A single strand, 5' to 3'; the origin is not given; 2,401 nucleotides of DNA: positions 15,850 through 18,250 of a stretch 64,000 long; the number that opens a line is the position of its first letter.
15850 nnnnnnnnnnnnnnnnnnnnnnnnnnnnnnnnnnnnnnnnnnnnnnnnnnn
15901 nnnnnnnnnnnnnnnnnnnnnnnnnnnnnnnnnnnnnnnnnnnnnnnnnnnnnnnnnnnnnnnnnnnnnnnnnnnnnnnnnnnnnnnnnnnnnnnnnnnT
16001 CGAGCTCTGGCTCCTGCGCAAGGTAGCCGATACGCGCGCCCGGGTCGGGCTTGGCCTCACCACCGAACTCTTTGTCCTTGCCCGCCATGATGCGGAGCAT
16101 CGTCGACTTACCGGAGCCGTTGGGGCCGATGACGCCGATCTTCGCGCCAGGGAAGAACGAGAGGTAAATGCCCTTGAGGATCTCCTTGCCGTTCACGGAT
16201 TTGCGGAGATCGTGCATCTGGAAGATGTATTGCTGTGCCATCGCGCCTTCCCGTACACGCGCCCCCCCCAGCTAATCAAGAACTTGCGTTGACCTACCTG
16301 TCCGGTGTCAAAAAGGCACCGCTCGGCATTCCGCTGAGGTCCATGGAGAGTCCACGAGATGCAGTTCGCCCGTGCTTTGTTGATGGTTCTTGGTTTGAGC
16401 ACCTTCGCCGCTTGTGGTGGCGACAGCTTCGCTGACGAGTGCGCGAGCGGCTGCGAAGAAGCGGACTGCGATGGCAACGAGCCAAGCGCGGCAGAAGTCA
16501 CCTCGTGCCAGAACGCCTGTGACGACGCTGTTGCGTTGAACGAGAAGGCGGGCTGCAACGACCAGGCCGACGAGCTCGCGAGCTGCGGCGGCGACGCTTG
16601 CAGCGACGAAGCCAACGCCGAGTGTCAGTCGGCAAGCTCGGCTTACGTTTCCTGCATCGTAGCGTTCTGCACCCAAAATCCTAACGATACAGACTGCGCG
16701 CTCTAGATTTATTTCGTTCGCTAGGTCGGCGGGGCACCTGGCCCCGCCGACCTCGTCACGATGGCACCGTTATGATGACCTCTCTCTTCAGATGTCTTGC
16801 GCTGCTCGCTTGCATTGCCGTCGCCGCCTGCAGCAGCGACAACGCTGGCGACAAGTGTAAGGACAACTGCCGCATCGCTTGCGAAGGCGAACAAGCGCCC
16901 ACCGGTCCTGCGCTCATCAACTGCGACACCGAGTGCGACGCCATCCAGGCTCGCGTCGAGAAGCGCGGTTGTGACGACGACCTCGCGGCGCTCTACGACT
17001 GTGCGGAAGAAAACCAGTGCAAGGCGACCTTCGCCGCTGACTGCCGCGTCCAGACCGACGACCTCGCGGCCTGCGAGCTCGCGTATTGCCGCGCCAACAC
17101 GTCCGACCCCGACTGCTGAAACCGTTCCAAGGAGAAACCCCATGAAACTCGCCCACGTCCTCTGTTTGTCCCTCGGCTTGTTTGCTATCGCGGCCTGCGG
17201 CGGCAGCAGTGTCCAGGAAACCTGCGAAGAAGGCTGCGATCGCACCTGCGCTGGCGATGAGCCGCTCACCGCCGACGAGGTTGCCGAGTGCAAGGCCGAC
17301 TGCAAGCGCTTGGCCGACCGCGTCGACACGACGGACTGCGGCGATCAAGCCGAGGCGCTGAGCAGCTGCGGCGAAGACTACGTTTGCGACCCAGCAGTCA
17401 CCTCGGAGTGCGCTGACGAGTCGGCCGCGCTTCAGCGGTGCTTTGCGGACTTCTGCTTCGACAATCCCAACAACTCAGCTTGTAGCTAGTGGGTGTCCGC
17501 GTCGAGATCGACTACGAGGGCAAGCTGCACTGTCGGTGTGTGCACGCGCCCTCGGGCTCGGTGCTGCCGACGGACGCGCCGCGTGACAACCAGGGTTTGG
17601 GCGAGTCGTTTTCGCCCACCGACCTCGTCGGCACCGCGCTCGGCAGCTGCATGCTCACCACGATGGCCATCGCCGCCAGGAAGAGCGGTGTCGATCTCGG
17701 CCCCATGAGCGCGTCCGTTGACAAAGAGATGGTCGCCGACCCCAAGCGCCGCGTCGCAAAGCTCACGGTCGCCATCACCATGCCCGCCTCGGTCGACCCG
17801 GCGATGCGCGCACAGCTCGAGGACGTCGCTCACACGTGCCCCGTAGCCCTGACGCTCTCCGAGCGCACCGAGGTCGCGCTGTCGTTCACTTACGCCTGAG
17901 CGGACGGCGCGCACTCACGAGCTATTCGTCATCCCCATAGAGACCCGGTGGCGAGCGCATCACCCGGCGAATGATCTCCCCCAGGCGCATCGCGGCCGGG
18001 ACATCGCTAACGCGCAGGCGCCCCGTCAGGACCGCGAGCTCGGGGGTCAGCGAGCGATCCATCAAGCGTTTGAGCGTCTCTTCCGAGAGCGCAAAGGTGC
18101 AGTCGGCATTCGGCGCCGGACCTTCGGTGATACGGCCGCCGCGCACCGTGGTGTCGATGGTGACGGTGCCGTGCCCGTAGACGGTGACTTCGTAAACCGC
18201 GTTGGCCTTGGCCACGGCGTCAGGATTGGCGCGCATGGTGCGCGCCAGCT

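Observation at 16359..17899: Three tandem paralogous acidic 12-cysteine lipoproteins translationally coupled to an OsmC/Ohr peroxiredoxin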

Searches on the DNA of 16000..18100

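Call 58: search_rna_families(source=window, start=16000, end=18100, threshold=evalue, max_evalue=1)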
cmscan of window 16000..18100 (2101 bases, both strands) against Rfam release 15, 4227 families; matches with E-value up to 1: 0.
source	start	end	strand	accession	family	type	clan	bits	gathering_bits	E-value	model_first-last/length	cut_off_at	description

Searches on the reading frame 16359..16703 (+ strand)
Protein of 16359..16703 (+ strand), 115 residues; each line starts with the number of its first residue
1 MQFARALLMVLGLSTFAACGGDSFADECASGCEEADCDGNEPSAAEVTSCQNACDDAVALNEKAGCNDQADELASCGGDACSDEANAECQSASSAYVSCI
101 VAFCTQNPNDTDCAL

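Call 5: search_protein_families(library=pfam, proteins=[window:16359-16703:+], max_evalue=1)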
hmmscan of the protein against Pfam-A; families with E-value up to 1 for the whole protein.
window:16359-16703:+ (115 aa): 0 families

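Call 6: search_protein_families(library=ncbifam, proteins=[window:16359-16703:+], max_evalue=1)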
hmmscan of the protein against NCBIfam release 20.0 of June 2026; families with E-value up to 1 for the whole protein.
window:16359-16703:+ (115 aa): 0 families

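Call 9: find_homologous_proteins(query=A1, max_evalue=0.01)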
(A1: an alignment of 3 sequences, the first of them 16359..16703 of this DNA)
Query A1 (3 sequences) (115 aa, profile of the alignment): 19 proteins with E <= 0.01 among 270 candidates.
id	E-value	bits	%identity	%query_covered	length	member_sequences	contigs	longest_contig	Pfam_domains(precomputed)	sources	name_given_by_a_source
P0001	1.3e-46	175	39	99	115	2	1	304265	-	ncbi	-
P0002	5.3e-40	154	31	92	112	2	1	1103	-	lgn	-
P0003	1.8e-36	143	42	98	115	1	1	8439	-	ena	-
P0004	3.8e-36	142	100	93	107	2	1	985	-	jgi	-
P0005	1.3e-34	137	43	98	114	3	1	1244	-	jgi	jgi:hypothetical protein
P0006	1.7e-34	136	38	98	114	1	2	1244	-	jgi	jgi:hypothetical protein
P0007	2.3e-34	136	34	95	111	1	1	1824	-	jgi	jgi:hypothetical protein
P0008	1.4e-33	133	35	98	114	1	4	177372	-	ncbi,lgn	-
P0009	6.0e-33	131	35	94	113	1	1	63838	-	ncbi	ncbi:MAG: hypothetical protein ACAI38_14675 [Myxococcota bacterium]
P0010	1.3e-32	130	75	98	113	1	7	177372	-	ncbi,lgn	-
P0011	1.4e-31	127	75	99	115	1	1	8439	-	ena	-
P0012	6.9e-30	121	33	98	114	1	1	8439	-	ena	-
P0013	1.4e-29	120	55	98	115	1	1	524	-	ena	-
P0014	1.5e-29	120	69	98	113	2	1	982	-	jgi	jgi:hypothetical protein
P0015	1.6e-29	120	36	91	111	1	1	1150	-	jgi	jgi:hypothetical protein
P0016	1.1e-27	114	37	98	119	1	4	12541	-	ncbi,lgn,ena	-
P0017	5.5e-20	90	50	99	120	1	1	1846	-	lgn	-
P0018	3.4e-18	84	42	98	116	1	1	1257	-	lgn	-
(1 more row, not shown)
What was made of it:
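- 16359..16706 (+): cys1: 115-aa lipoprotein precursor (lipid Cys19) with 12 Cys in the mature part and net charge -20.5. It is the most acidic paralog. Orthologs are P0010, P0011, P0014, P0013 and P0017 (call 9).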

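Call 13: find_encoding_contigs(protein=P0008, flank=6000, max_places=3)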
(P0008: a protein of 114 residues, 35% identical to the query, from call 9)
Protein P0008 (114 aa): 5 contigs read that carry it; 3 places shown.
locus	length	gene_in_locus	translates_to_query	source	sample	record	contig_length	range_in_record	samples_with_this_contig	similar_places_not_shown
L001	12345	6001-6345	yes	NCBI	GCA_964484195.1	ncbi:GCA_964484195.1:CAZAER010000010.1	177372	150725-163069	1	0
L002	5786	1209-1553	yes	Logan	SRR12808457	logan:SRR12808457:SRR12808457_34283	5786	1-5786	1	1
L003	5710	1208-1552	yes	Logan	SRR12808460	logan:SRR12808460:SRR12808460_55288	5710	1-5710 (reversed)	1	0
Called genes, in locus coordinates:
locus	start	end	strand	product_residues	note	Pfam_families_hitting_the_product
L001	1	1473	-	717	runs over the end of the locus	PF00069:Pkinase, PF07719:TPR_2 (faint)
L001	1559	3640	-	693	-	PF09826:Beta_propel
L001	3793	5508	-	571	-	PF00005:ABC_tran, PF02463:SMC_N (faint), PF01926:MMR_HSR1 (faint), PF13304:AAA_21 (faint), PF13401:AAA_22 (faint), PF13476:AAA_23 (faint), PF12848:ABC_tran_Xtn, PF00005:ABC_tran, +2 more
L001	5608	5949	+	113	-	-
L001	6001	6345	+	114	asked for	-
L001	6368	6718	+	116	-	-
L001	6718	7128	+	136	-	PF02566:OsmC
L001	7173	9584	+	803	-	-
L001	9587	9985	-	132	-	PF02036:SCP2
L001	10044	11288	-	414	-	PF05762:VWA_CoxE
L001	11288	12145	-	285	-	PF13401:AAA_22 (weak), PF00004:AAA, PF07724:AAA_2 (weak), PF07728:AAA_5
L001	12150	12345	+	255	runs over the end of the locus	PF13442:Cytochrome_CBB3, PF00034:Cytochrom_C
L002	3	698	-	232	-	?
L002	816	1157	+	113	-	-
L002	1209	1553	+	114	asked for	-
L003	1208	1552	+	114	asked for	-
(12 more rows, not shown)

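Call 14: find_encoding_contigs(protein=P0009, flank=6000, max_places=3)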
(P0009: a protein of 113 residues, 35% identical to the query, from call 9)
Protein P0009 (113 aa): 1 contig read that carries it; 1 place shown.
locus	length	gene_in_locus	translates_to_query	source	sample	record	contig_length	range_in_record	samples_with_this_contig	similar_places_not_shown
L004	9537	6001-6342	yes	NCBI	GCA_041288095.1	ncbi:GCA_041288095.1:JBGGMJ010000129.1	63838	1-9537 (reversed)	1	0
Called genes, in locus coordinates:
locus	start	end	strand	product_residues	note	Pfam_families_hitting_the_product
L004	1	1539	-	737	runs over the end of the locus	PF00069:Pkinase, PF13432:TPR_16 (faint), PF07719:TPR_2 (faint), PF13431:TPR_17 (faint)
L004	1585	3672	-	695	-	PF09826:Beta_propel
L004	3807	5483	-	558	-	PF02463:SMC_N (faint), PF00005:ABC_tran, PF13173:AAA_14 (faint), PF13304:AAA_21 (faint), PF13476:AAA_23 (faint), PF13555:AAA_29 (faint), PF12848:ABC_tran_Xtn, PF00005:ABC_tran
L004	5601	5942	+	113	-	-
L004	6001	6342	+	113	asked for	-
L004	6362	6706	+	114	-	-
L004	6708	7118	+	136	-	PF02566:OsmC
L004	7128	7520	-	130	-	PF02036:SCP2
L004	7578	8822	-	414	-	PF05762:VWA_CoxE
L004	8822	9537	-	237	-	?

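Call 15: find_encoding_contigs(protein=P0016, flank=6000, max_places=3)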
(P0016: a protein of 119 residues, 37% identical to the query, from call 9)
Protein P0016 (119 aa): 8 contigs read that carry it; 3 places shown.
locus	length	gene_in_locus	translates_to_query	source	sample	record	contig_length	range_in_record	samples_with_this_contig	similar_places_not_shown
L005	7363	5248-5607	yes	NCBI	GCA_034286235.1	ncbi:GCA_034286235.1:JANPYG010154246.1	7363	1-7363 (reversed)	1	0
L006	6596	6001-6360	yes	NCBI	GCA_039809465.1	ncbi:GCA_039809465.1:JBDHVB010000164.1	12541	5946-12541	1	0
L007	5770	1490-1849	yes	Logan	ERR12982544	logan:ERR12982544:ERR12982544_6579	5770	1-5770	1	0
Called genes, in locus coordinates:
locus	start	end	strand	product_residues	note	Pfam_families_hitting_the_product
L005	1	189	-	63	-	?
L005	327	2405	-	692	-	PF09826:Beta_propel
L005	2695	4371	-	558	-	PF02463:SMC_N (faint), PF00005:ABC_tran, PF13304:AAA_21 (faint), PF13401:AAA_22 (faint), PF13476:AAA_23 (faint), PF13555:AAA_29 (faint), PF12848:ABC_tran_Xtn, PF00005:ABC_tran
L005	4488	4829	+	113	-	-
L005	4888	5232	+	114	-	-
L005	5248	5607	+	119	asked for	-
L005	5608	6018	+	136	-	PF02566:OsmC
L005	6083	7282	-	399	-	PF03080:Neprosin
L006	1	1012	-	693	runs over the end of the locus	PF00069:Pkinase, PF07719:TPR_2 (faint), PF13181:TPR_8 (faint)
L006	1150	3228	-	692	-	PF09826:Beta_propel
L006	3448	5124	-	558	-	PF02463:SMC_N (faint), PF00005:ABC_tran, PF13304:AAA_21 (faint), PF13401:AAA_22 (faint), PF13476:AAA_23 (faint), PF13555:AAA_29 (faint), PF12848:ABC_tran_Xtn, PF00005:ABC_tran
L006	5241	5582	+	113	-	-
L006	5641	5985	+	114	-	-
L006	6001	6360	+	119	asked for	-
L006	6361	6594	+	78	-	?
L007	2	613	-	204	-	?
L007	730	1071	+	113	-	-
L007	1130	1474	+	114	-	-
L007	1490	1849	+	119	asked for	-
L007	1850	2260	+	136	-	PF02566:OsmC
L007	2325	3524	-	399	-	PF03080:Neprosin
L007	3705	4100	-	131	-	PF02036:SCP2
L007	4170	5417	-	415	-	PF05762:VWA_CoxE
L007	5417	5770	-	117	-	?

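Call 16: search_protein_representatives(alignment_id=A1)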
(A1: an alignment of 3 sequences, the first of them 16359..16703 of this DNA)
Query: 3 sequences, 115 profile positions. Proteins with E-value up to 0.001 (for the whole library): 178; up to 1e-10: 11; up to 1e-30: 2. The best 150 are listed.
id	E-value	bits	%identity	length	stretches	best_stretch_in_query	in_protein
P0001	4.1e-47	175.3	-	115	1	1-115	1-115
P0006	5.5e-35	136.2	-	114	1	1-114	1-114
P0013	4.4e-30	120.4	-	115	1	1-114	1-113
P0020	2.0e-26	108.7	-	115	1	1-115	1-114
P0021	1.6e-20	89.6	-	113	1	1-115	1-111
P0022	1.6e-20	89.6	-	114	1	1-113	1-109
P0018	1.1e-18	83.7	-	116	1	1-114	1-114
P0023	2.4e-14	69.7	-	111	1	4-115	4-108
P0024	5.2e-14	68.6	-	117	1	8-114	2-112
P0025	8.6e-12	61.5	-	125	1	9-115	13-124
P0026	4.3e-11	59.2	-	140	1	6-113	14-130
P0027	1.9e-10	57.2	-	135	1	7-112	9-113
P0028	2.2e-10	56.9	-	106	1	12-115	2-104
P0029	2.3e-10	56.9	-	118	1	5-114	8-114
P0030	2.7e-10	56.6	-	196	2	24-115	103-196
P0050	1.6e-07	47.7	-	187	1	1-114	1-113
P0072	2.8e-06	43.7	-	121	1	4-114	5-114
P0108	1.6e-05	41.2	-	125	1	6-114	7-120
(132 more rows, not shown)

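Call 23: find_encoding_contigs(protein=P0072, flank=5000, max_places=2)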
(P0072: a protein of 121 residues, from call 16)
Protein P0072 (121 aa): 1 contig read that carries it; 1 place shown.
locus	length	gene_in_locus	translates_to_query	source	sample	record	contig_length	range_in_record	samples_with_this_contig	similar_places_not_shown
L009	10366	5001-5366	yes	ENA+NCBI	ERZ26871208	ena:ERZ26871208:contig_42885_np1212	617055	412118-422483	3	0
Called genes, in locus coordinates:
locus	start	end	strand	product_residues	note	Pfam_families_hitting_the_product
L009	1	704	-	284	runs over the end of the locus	PF04511:DER1, PF01694:Rhomboid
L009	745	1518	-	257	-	-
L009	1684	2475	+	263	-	PF01618:MotA_ExbB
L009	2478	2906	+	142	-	PF02472:ExbD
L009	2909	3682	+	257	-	-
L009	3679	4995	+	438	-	PF04052:TolB_N, PF07676:PD40 (faint), PF26549:Tricorn_N (weak)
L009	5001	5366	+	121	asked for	-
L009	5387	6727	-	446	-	PF00289:Biotin_carb_N, PF02222:ATP-grasp, PF02786:CPSase_L_D2, PF07478:Dala_Dala_lig_C, PF02785:Biotin_carb_C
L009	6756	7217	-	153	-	PF00364:Biotin_lipoyl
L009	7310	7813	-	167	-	PF01220:DHquinase_II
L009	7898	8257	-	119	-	-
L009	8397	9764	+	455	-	PF00330:Aconitase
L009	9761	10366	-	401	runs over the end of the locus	-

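Call 25: find_encoding_contigs(protein=P0108, flank=5000, max_places=2)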
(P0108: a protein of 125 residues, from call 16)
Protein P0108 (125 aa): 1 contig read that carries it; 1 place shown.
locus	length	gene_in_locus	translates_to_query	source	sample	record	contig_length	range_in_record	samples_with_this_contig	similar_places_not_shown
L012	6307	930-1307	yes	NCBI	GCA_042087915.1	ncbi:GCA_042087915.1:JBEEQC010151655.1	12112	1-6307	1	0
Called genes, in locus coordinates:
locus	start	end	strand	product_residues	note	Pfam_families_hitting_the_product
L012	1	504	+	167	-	?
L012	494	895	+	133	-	-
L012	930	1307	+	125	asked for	-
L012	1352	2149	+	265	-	-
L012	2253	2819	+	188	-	PF05099:TerB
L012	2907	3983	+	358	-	PF00676:E1_dh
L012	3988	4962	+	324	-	PF02779:Transket_pyr, PF02780:Transketolase_C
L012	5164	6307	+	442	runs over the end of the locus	PF00364:Biotin_lipoyl, PF25997:BSH_YhbJ, PF02817:E3_binding, PF00198:2-oxoacid_dh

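Call 51: list_cluster_members(proteins=[P0001, P0166, P0108, P0072, P0173, P0174, P0016, P0008, P0030, P0050])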
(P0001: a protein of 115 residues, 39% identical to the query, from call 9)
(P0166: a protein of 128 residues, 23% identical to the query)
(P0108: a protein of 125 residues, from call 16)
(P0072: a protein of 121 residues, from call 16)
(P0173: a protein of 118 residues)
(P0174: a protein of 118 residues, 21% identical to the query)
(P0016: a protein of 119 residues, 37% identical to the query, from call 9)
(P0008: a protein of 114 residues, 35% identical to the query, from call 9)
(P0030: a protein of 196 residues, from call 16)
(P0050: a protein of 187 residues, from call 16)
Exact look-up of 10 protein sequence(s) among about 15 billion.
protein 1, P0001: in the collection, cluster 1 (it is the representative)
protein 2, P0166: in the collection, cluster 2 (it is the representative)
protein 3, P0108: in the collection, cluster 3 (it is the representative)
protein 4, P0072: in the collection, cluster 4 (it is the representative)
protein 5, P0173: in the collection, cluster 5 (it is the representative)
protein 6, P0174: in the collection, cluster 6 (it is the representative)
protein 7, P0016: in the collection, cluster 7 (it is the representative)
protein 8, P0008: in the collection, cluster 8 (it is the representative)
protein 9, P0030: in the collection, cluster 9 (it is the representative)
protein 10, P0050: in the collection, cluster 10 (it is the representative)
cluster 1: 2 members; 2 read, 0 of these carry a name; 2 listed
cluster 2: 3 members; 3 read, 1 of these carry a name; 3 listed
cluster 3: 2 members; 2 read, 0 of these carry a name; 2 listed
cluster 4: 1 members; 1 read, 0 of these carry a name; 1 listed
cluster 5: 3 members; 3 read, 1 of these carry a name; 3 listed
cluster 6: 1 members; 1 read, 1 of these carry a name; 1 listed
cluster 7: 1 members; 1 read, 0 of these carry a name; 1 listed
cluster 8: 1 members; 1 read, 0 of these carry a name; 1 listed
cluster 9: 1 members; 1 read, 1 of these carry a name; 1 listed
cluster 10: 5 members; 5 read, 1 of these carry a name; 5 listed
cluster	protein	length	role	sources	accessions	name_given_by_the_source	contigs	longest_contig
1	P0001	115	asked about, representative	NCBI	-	-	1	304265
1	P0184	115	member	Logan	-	-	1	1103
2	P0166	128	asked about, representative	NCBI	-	-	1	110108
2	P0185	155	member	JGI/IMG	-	hypothetical protein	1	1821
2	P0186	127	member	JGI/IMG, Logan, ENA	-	-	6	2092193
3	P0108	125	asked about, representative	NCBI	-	-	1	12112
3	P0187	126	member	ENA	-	-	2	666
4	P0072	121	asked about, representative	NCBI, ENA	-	-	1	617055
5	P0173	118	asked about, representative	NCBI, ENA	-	-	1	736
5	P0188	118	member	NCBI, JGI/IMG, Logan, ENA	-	hypothetical protein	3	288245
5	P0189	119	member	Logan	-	-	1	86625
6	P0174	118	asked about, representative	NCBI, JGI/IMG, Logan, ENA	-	hypothetical protein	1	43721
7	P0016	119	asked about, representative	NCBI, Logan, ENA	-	-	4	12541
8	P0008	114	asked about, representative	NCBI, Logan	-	-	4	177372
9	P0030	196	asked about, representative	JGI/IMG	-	hypothetical protein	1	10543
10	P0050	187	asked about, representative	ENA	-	-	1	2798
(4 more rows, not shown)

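Call 63: find_encoding_contigs(protein=P0017, flank=3000, max_places=3)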
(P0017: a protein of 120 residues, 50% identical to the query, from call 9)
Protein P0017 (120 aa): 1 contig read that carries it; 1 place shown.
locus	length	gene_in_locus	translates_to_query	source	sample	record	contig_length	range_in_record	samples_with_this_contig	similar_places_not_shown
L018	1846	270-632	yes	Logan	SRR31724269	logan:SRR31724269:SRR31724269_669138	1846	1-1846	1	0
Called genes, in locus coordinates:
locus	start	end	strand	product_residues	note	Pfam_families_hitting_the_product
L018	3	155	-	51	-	?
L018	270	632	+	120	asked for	-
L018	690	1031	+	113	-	-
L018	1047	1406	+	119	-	-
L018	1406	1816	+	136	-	PF02566:OsmC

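Call 64: find_encoding_contigs(protein=P0018, flank=3000, max_places=3)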
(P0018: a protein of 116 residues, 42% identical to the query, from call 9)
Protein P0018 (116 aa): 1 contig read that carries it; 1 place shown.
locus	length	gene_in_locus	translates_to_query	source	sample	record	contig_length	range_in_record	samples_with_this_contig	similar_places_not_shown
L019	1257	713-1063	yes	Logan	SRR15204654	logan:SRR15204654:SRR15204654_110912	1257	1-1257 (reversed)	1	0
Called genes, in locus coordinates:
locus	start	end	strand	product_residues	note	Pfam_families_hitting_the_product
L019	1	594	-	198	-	?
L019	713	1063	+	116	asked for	-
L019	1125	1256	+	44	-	?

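Call 69: search_protein_families(library=padloc, proteins=[window:16359-16703:+], max_evalue=0.1)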
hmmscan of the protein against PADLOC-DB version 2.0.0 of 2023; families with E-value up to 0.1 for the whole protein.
window:16359-16703:+ (115 aa): 0 families

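Call 70: search_protein_families(library=phrogs, proteins=[window:16359-16703:+], max_evalue=0.1)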
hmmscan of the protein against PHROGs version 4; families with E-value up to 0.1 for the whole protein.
window:16359-16703:+ (115 aa): 0 families

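Call 79: predict_structure(alignment_id=A8)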
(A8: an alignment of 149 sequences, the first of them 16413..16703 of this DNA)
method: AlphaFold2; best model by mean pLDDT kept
length: 97 residues; sequences in the alignment: 149
mean_pLDDT: 86.2   pTM: 0.70
mean pLDDT of the five models: 86.2, 85.3, 84.6, 84.1, 82.2
residues with pLDDT >= 90: 47; 70-90: 42; 50-70: 5; < 50: 3
segments of 3 or more residues with pLDDT < 50: 1-3
pLDDT, mean of each block of 10 residues (from residue 1): 70 88 93 91 93 83 75 91 95 83
secondary structure, 60 per line:
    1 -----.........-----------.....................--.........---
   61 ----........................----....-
elements in order: H6-14 H26-46 H49-57 H65-88 H93-96

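Call 81: fold_search(model_id=the predicted structure, library=pdb)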
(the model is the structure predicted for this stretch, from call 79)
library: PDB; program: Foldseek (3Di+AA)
matches with E <= 10: 2; with E <= 0.001: 0
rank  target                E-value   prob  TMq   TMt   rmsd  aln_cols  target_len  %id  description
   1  4mca_B                9.0e+00  0.04  0.26  0.09   9.7        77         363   17  Crystal Structure of Glycerol Dehydrogenase from Serratia to 1.9A (released 2014-02-12)
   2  4mca_A                9.5e+00  0.04  0.24  0.09   9.7        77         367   14  Crystal Structure of Glycerol Dehydrogenase from Serratia to 1.9A (released 2014-02-12)
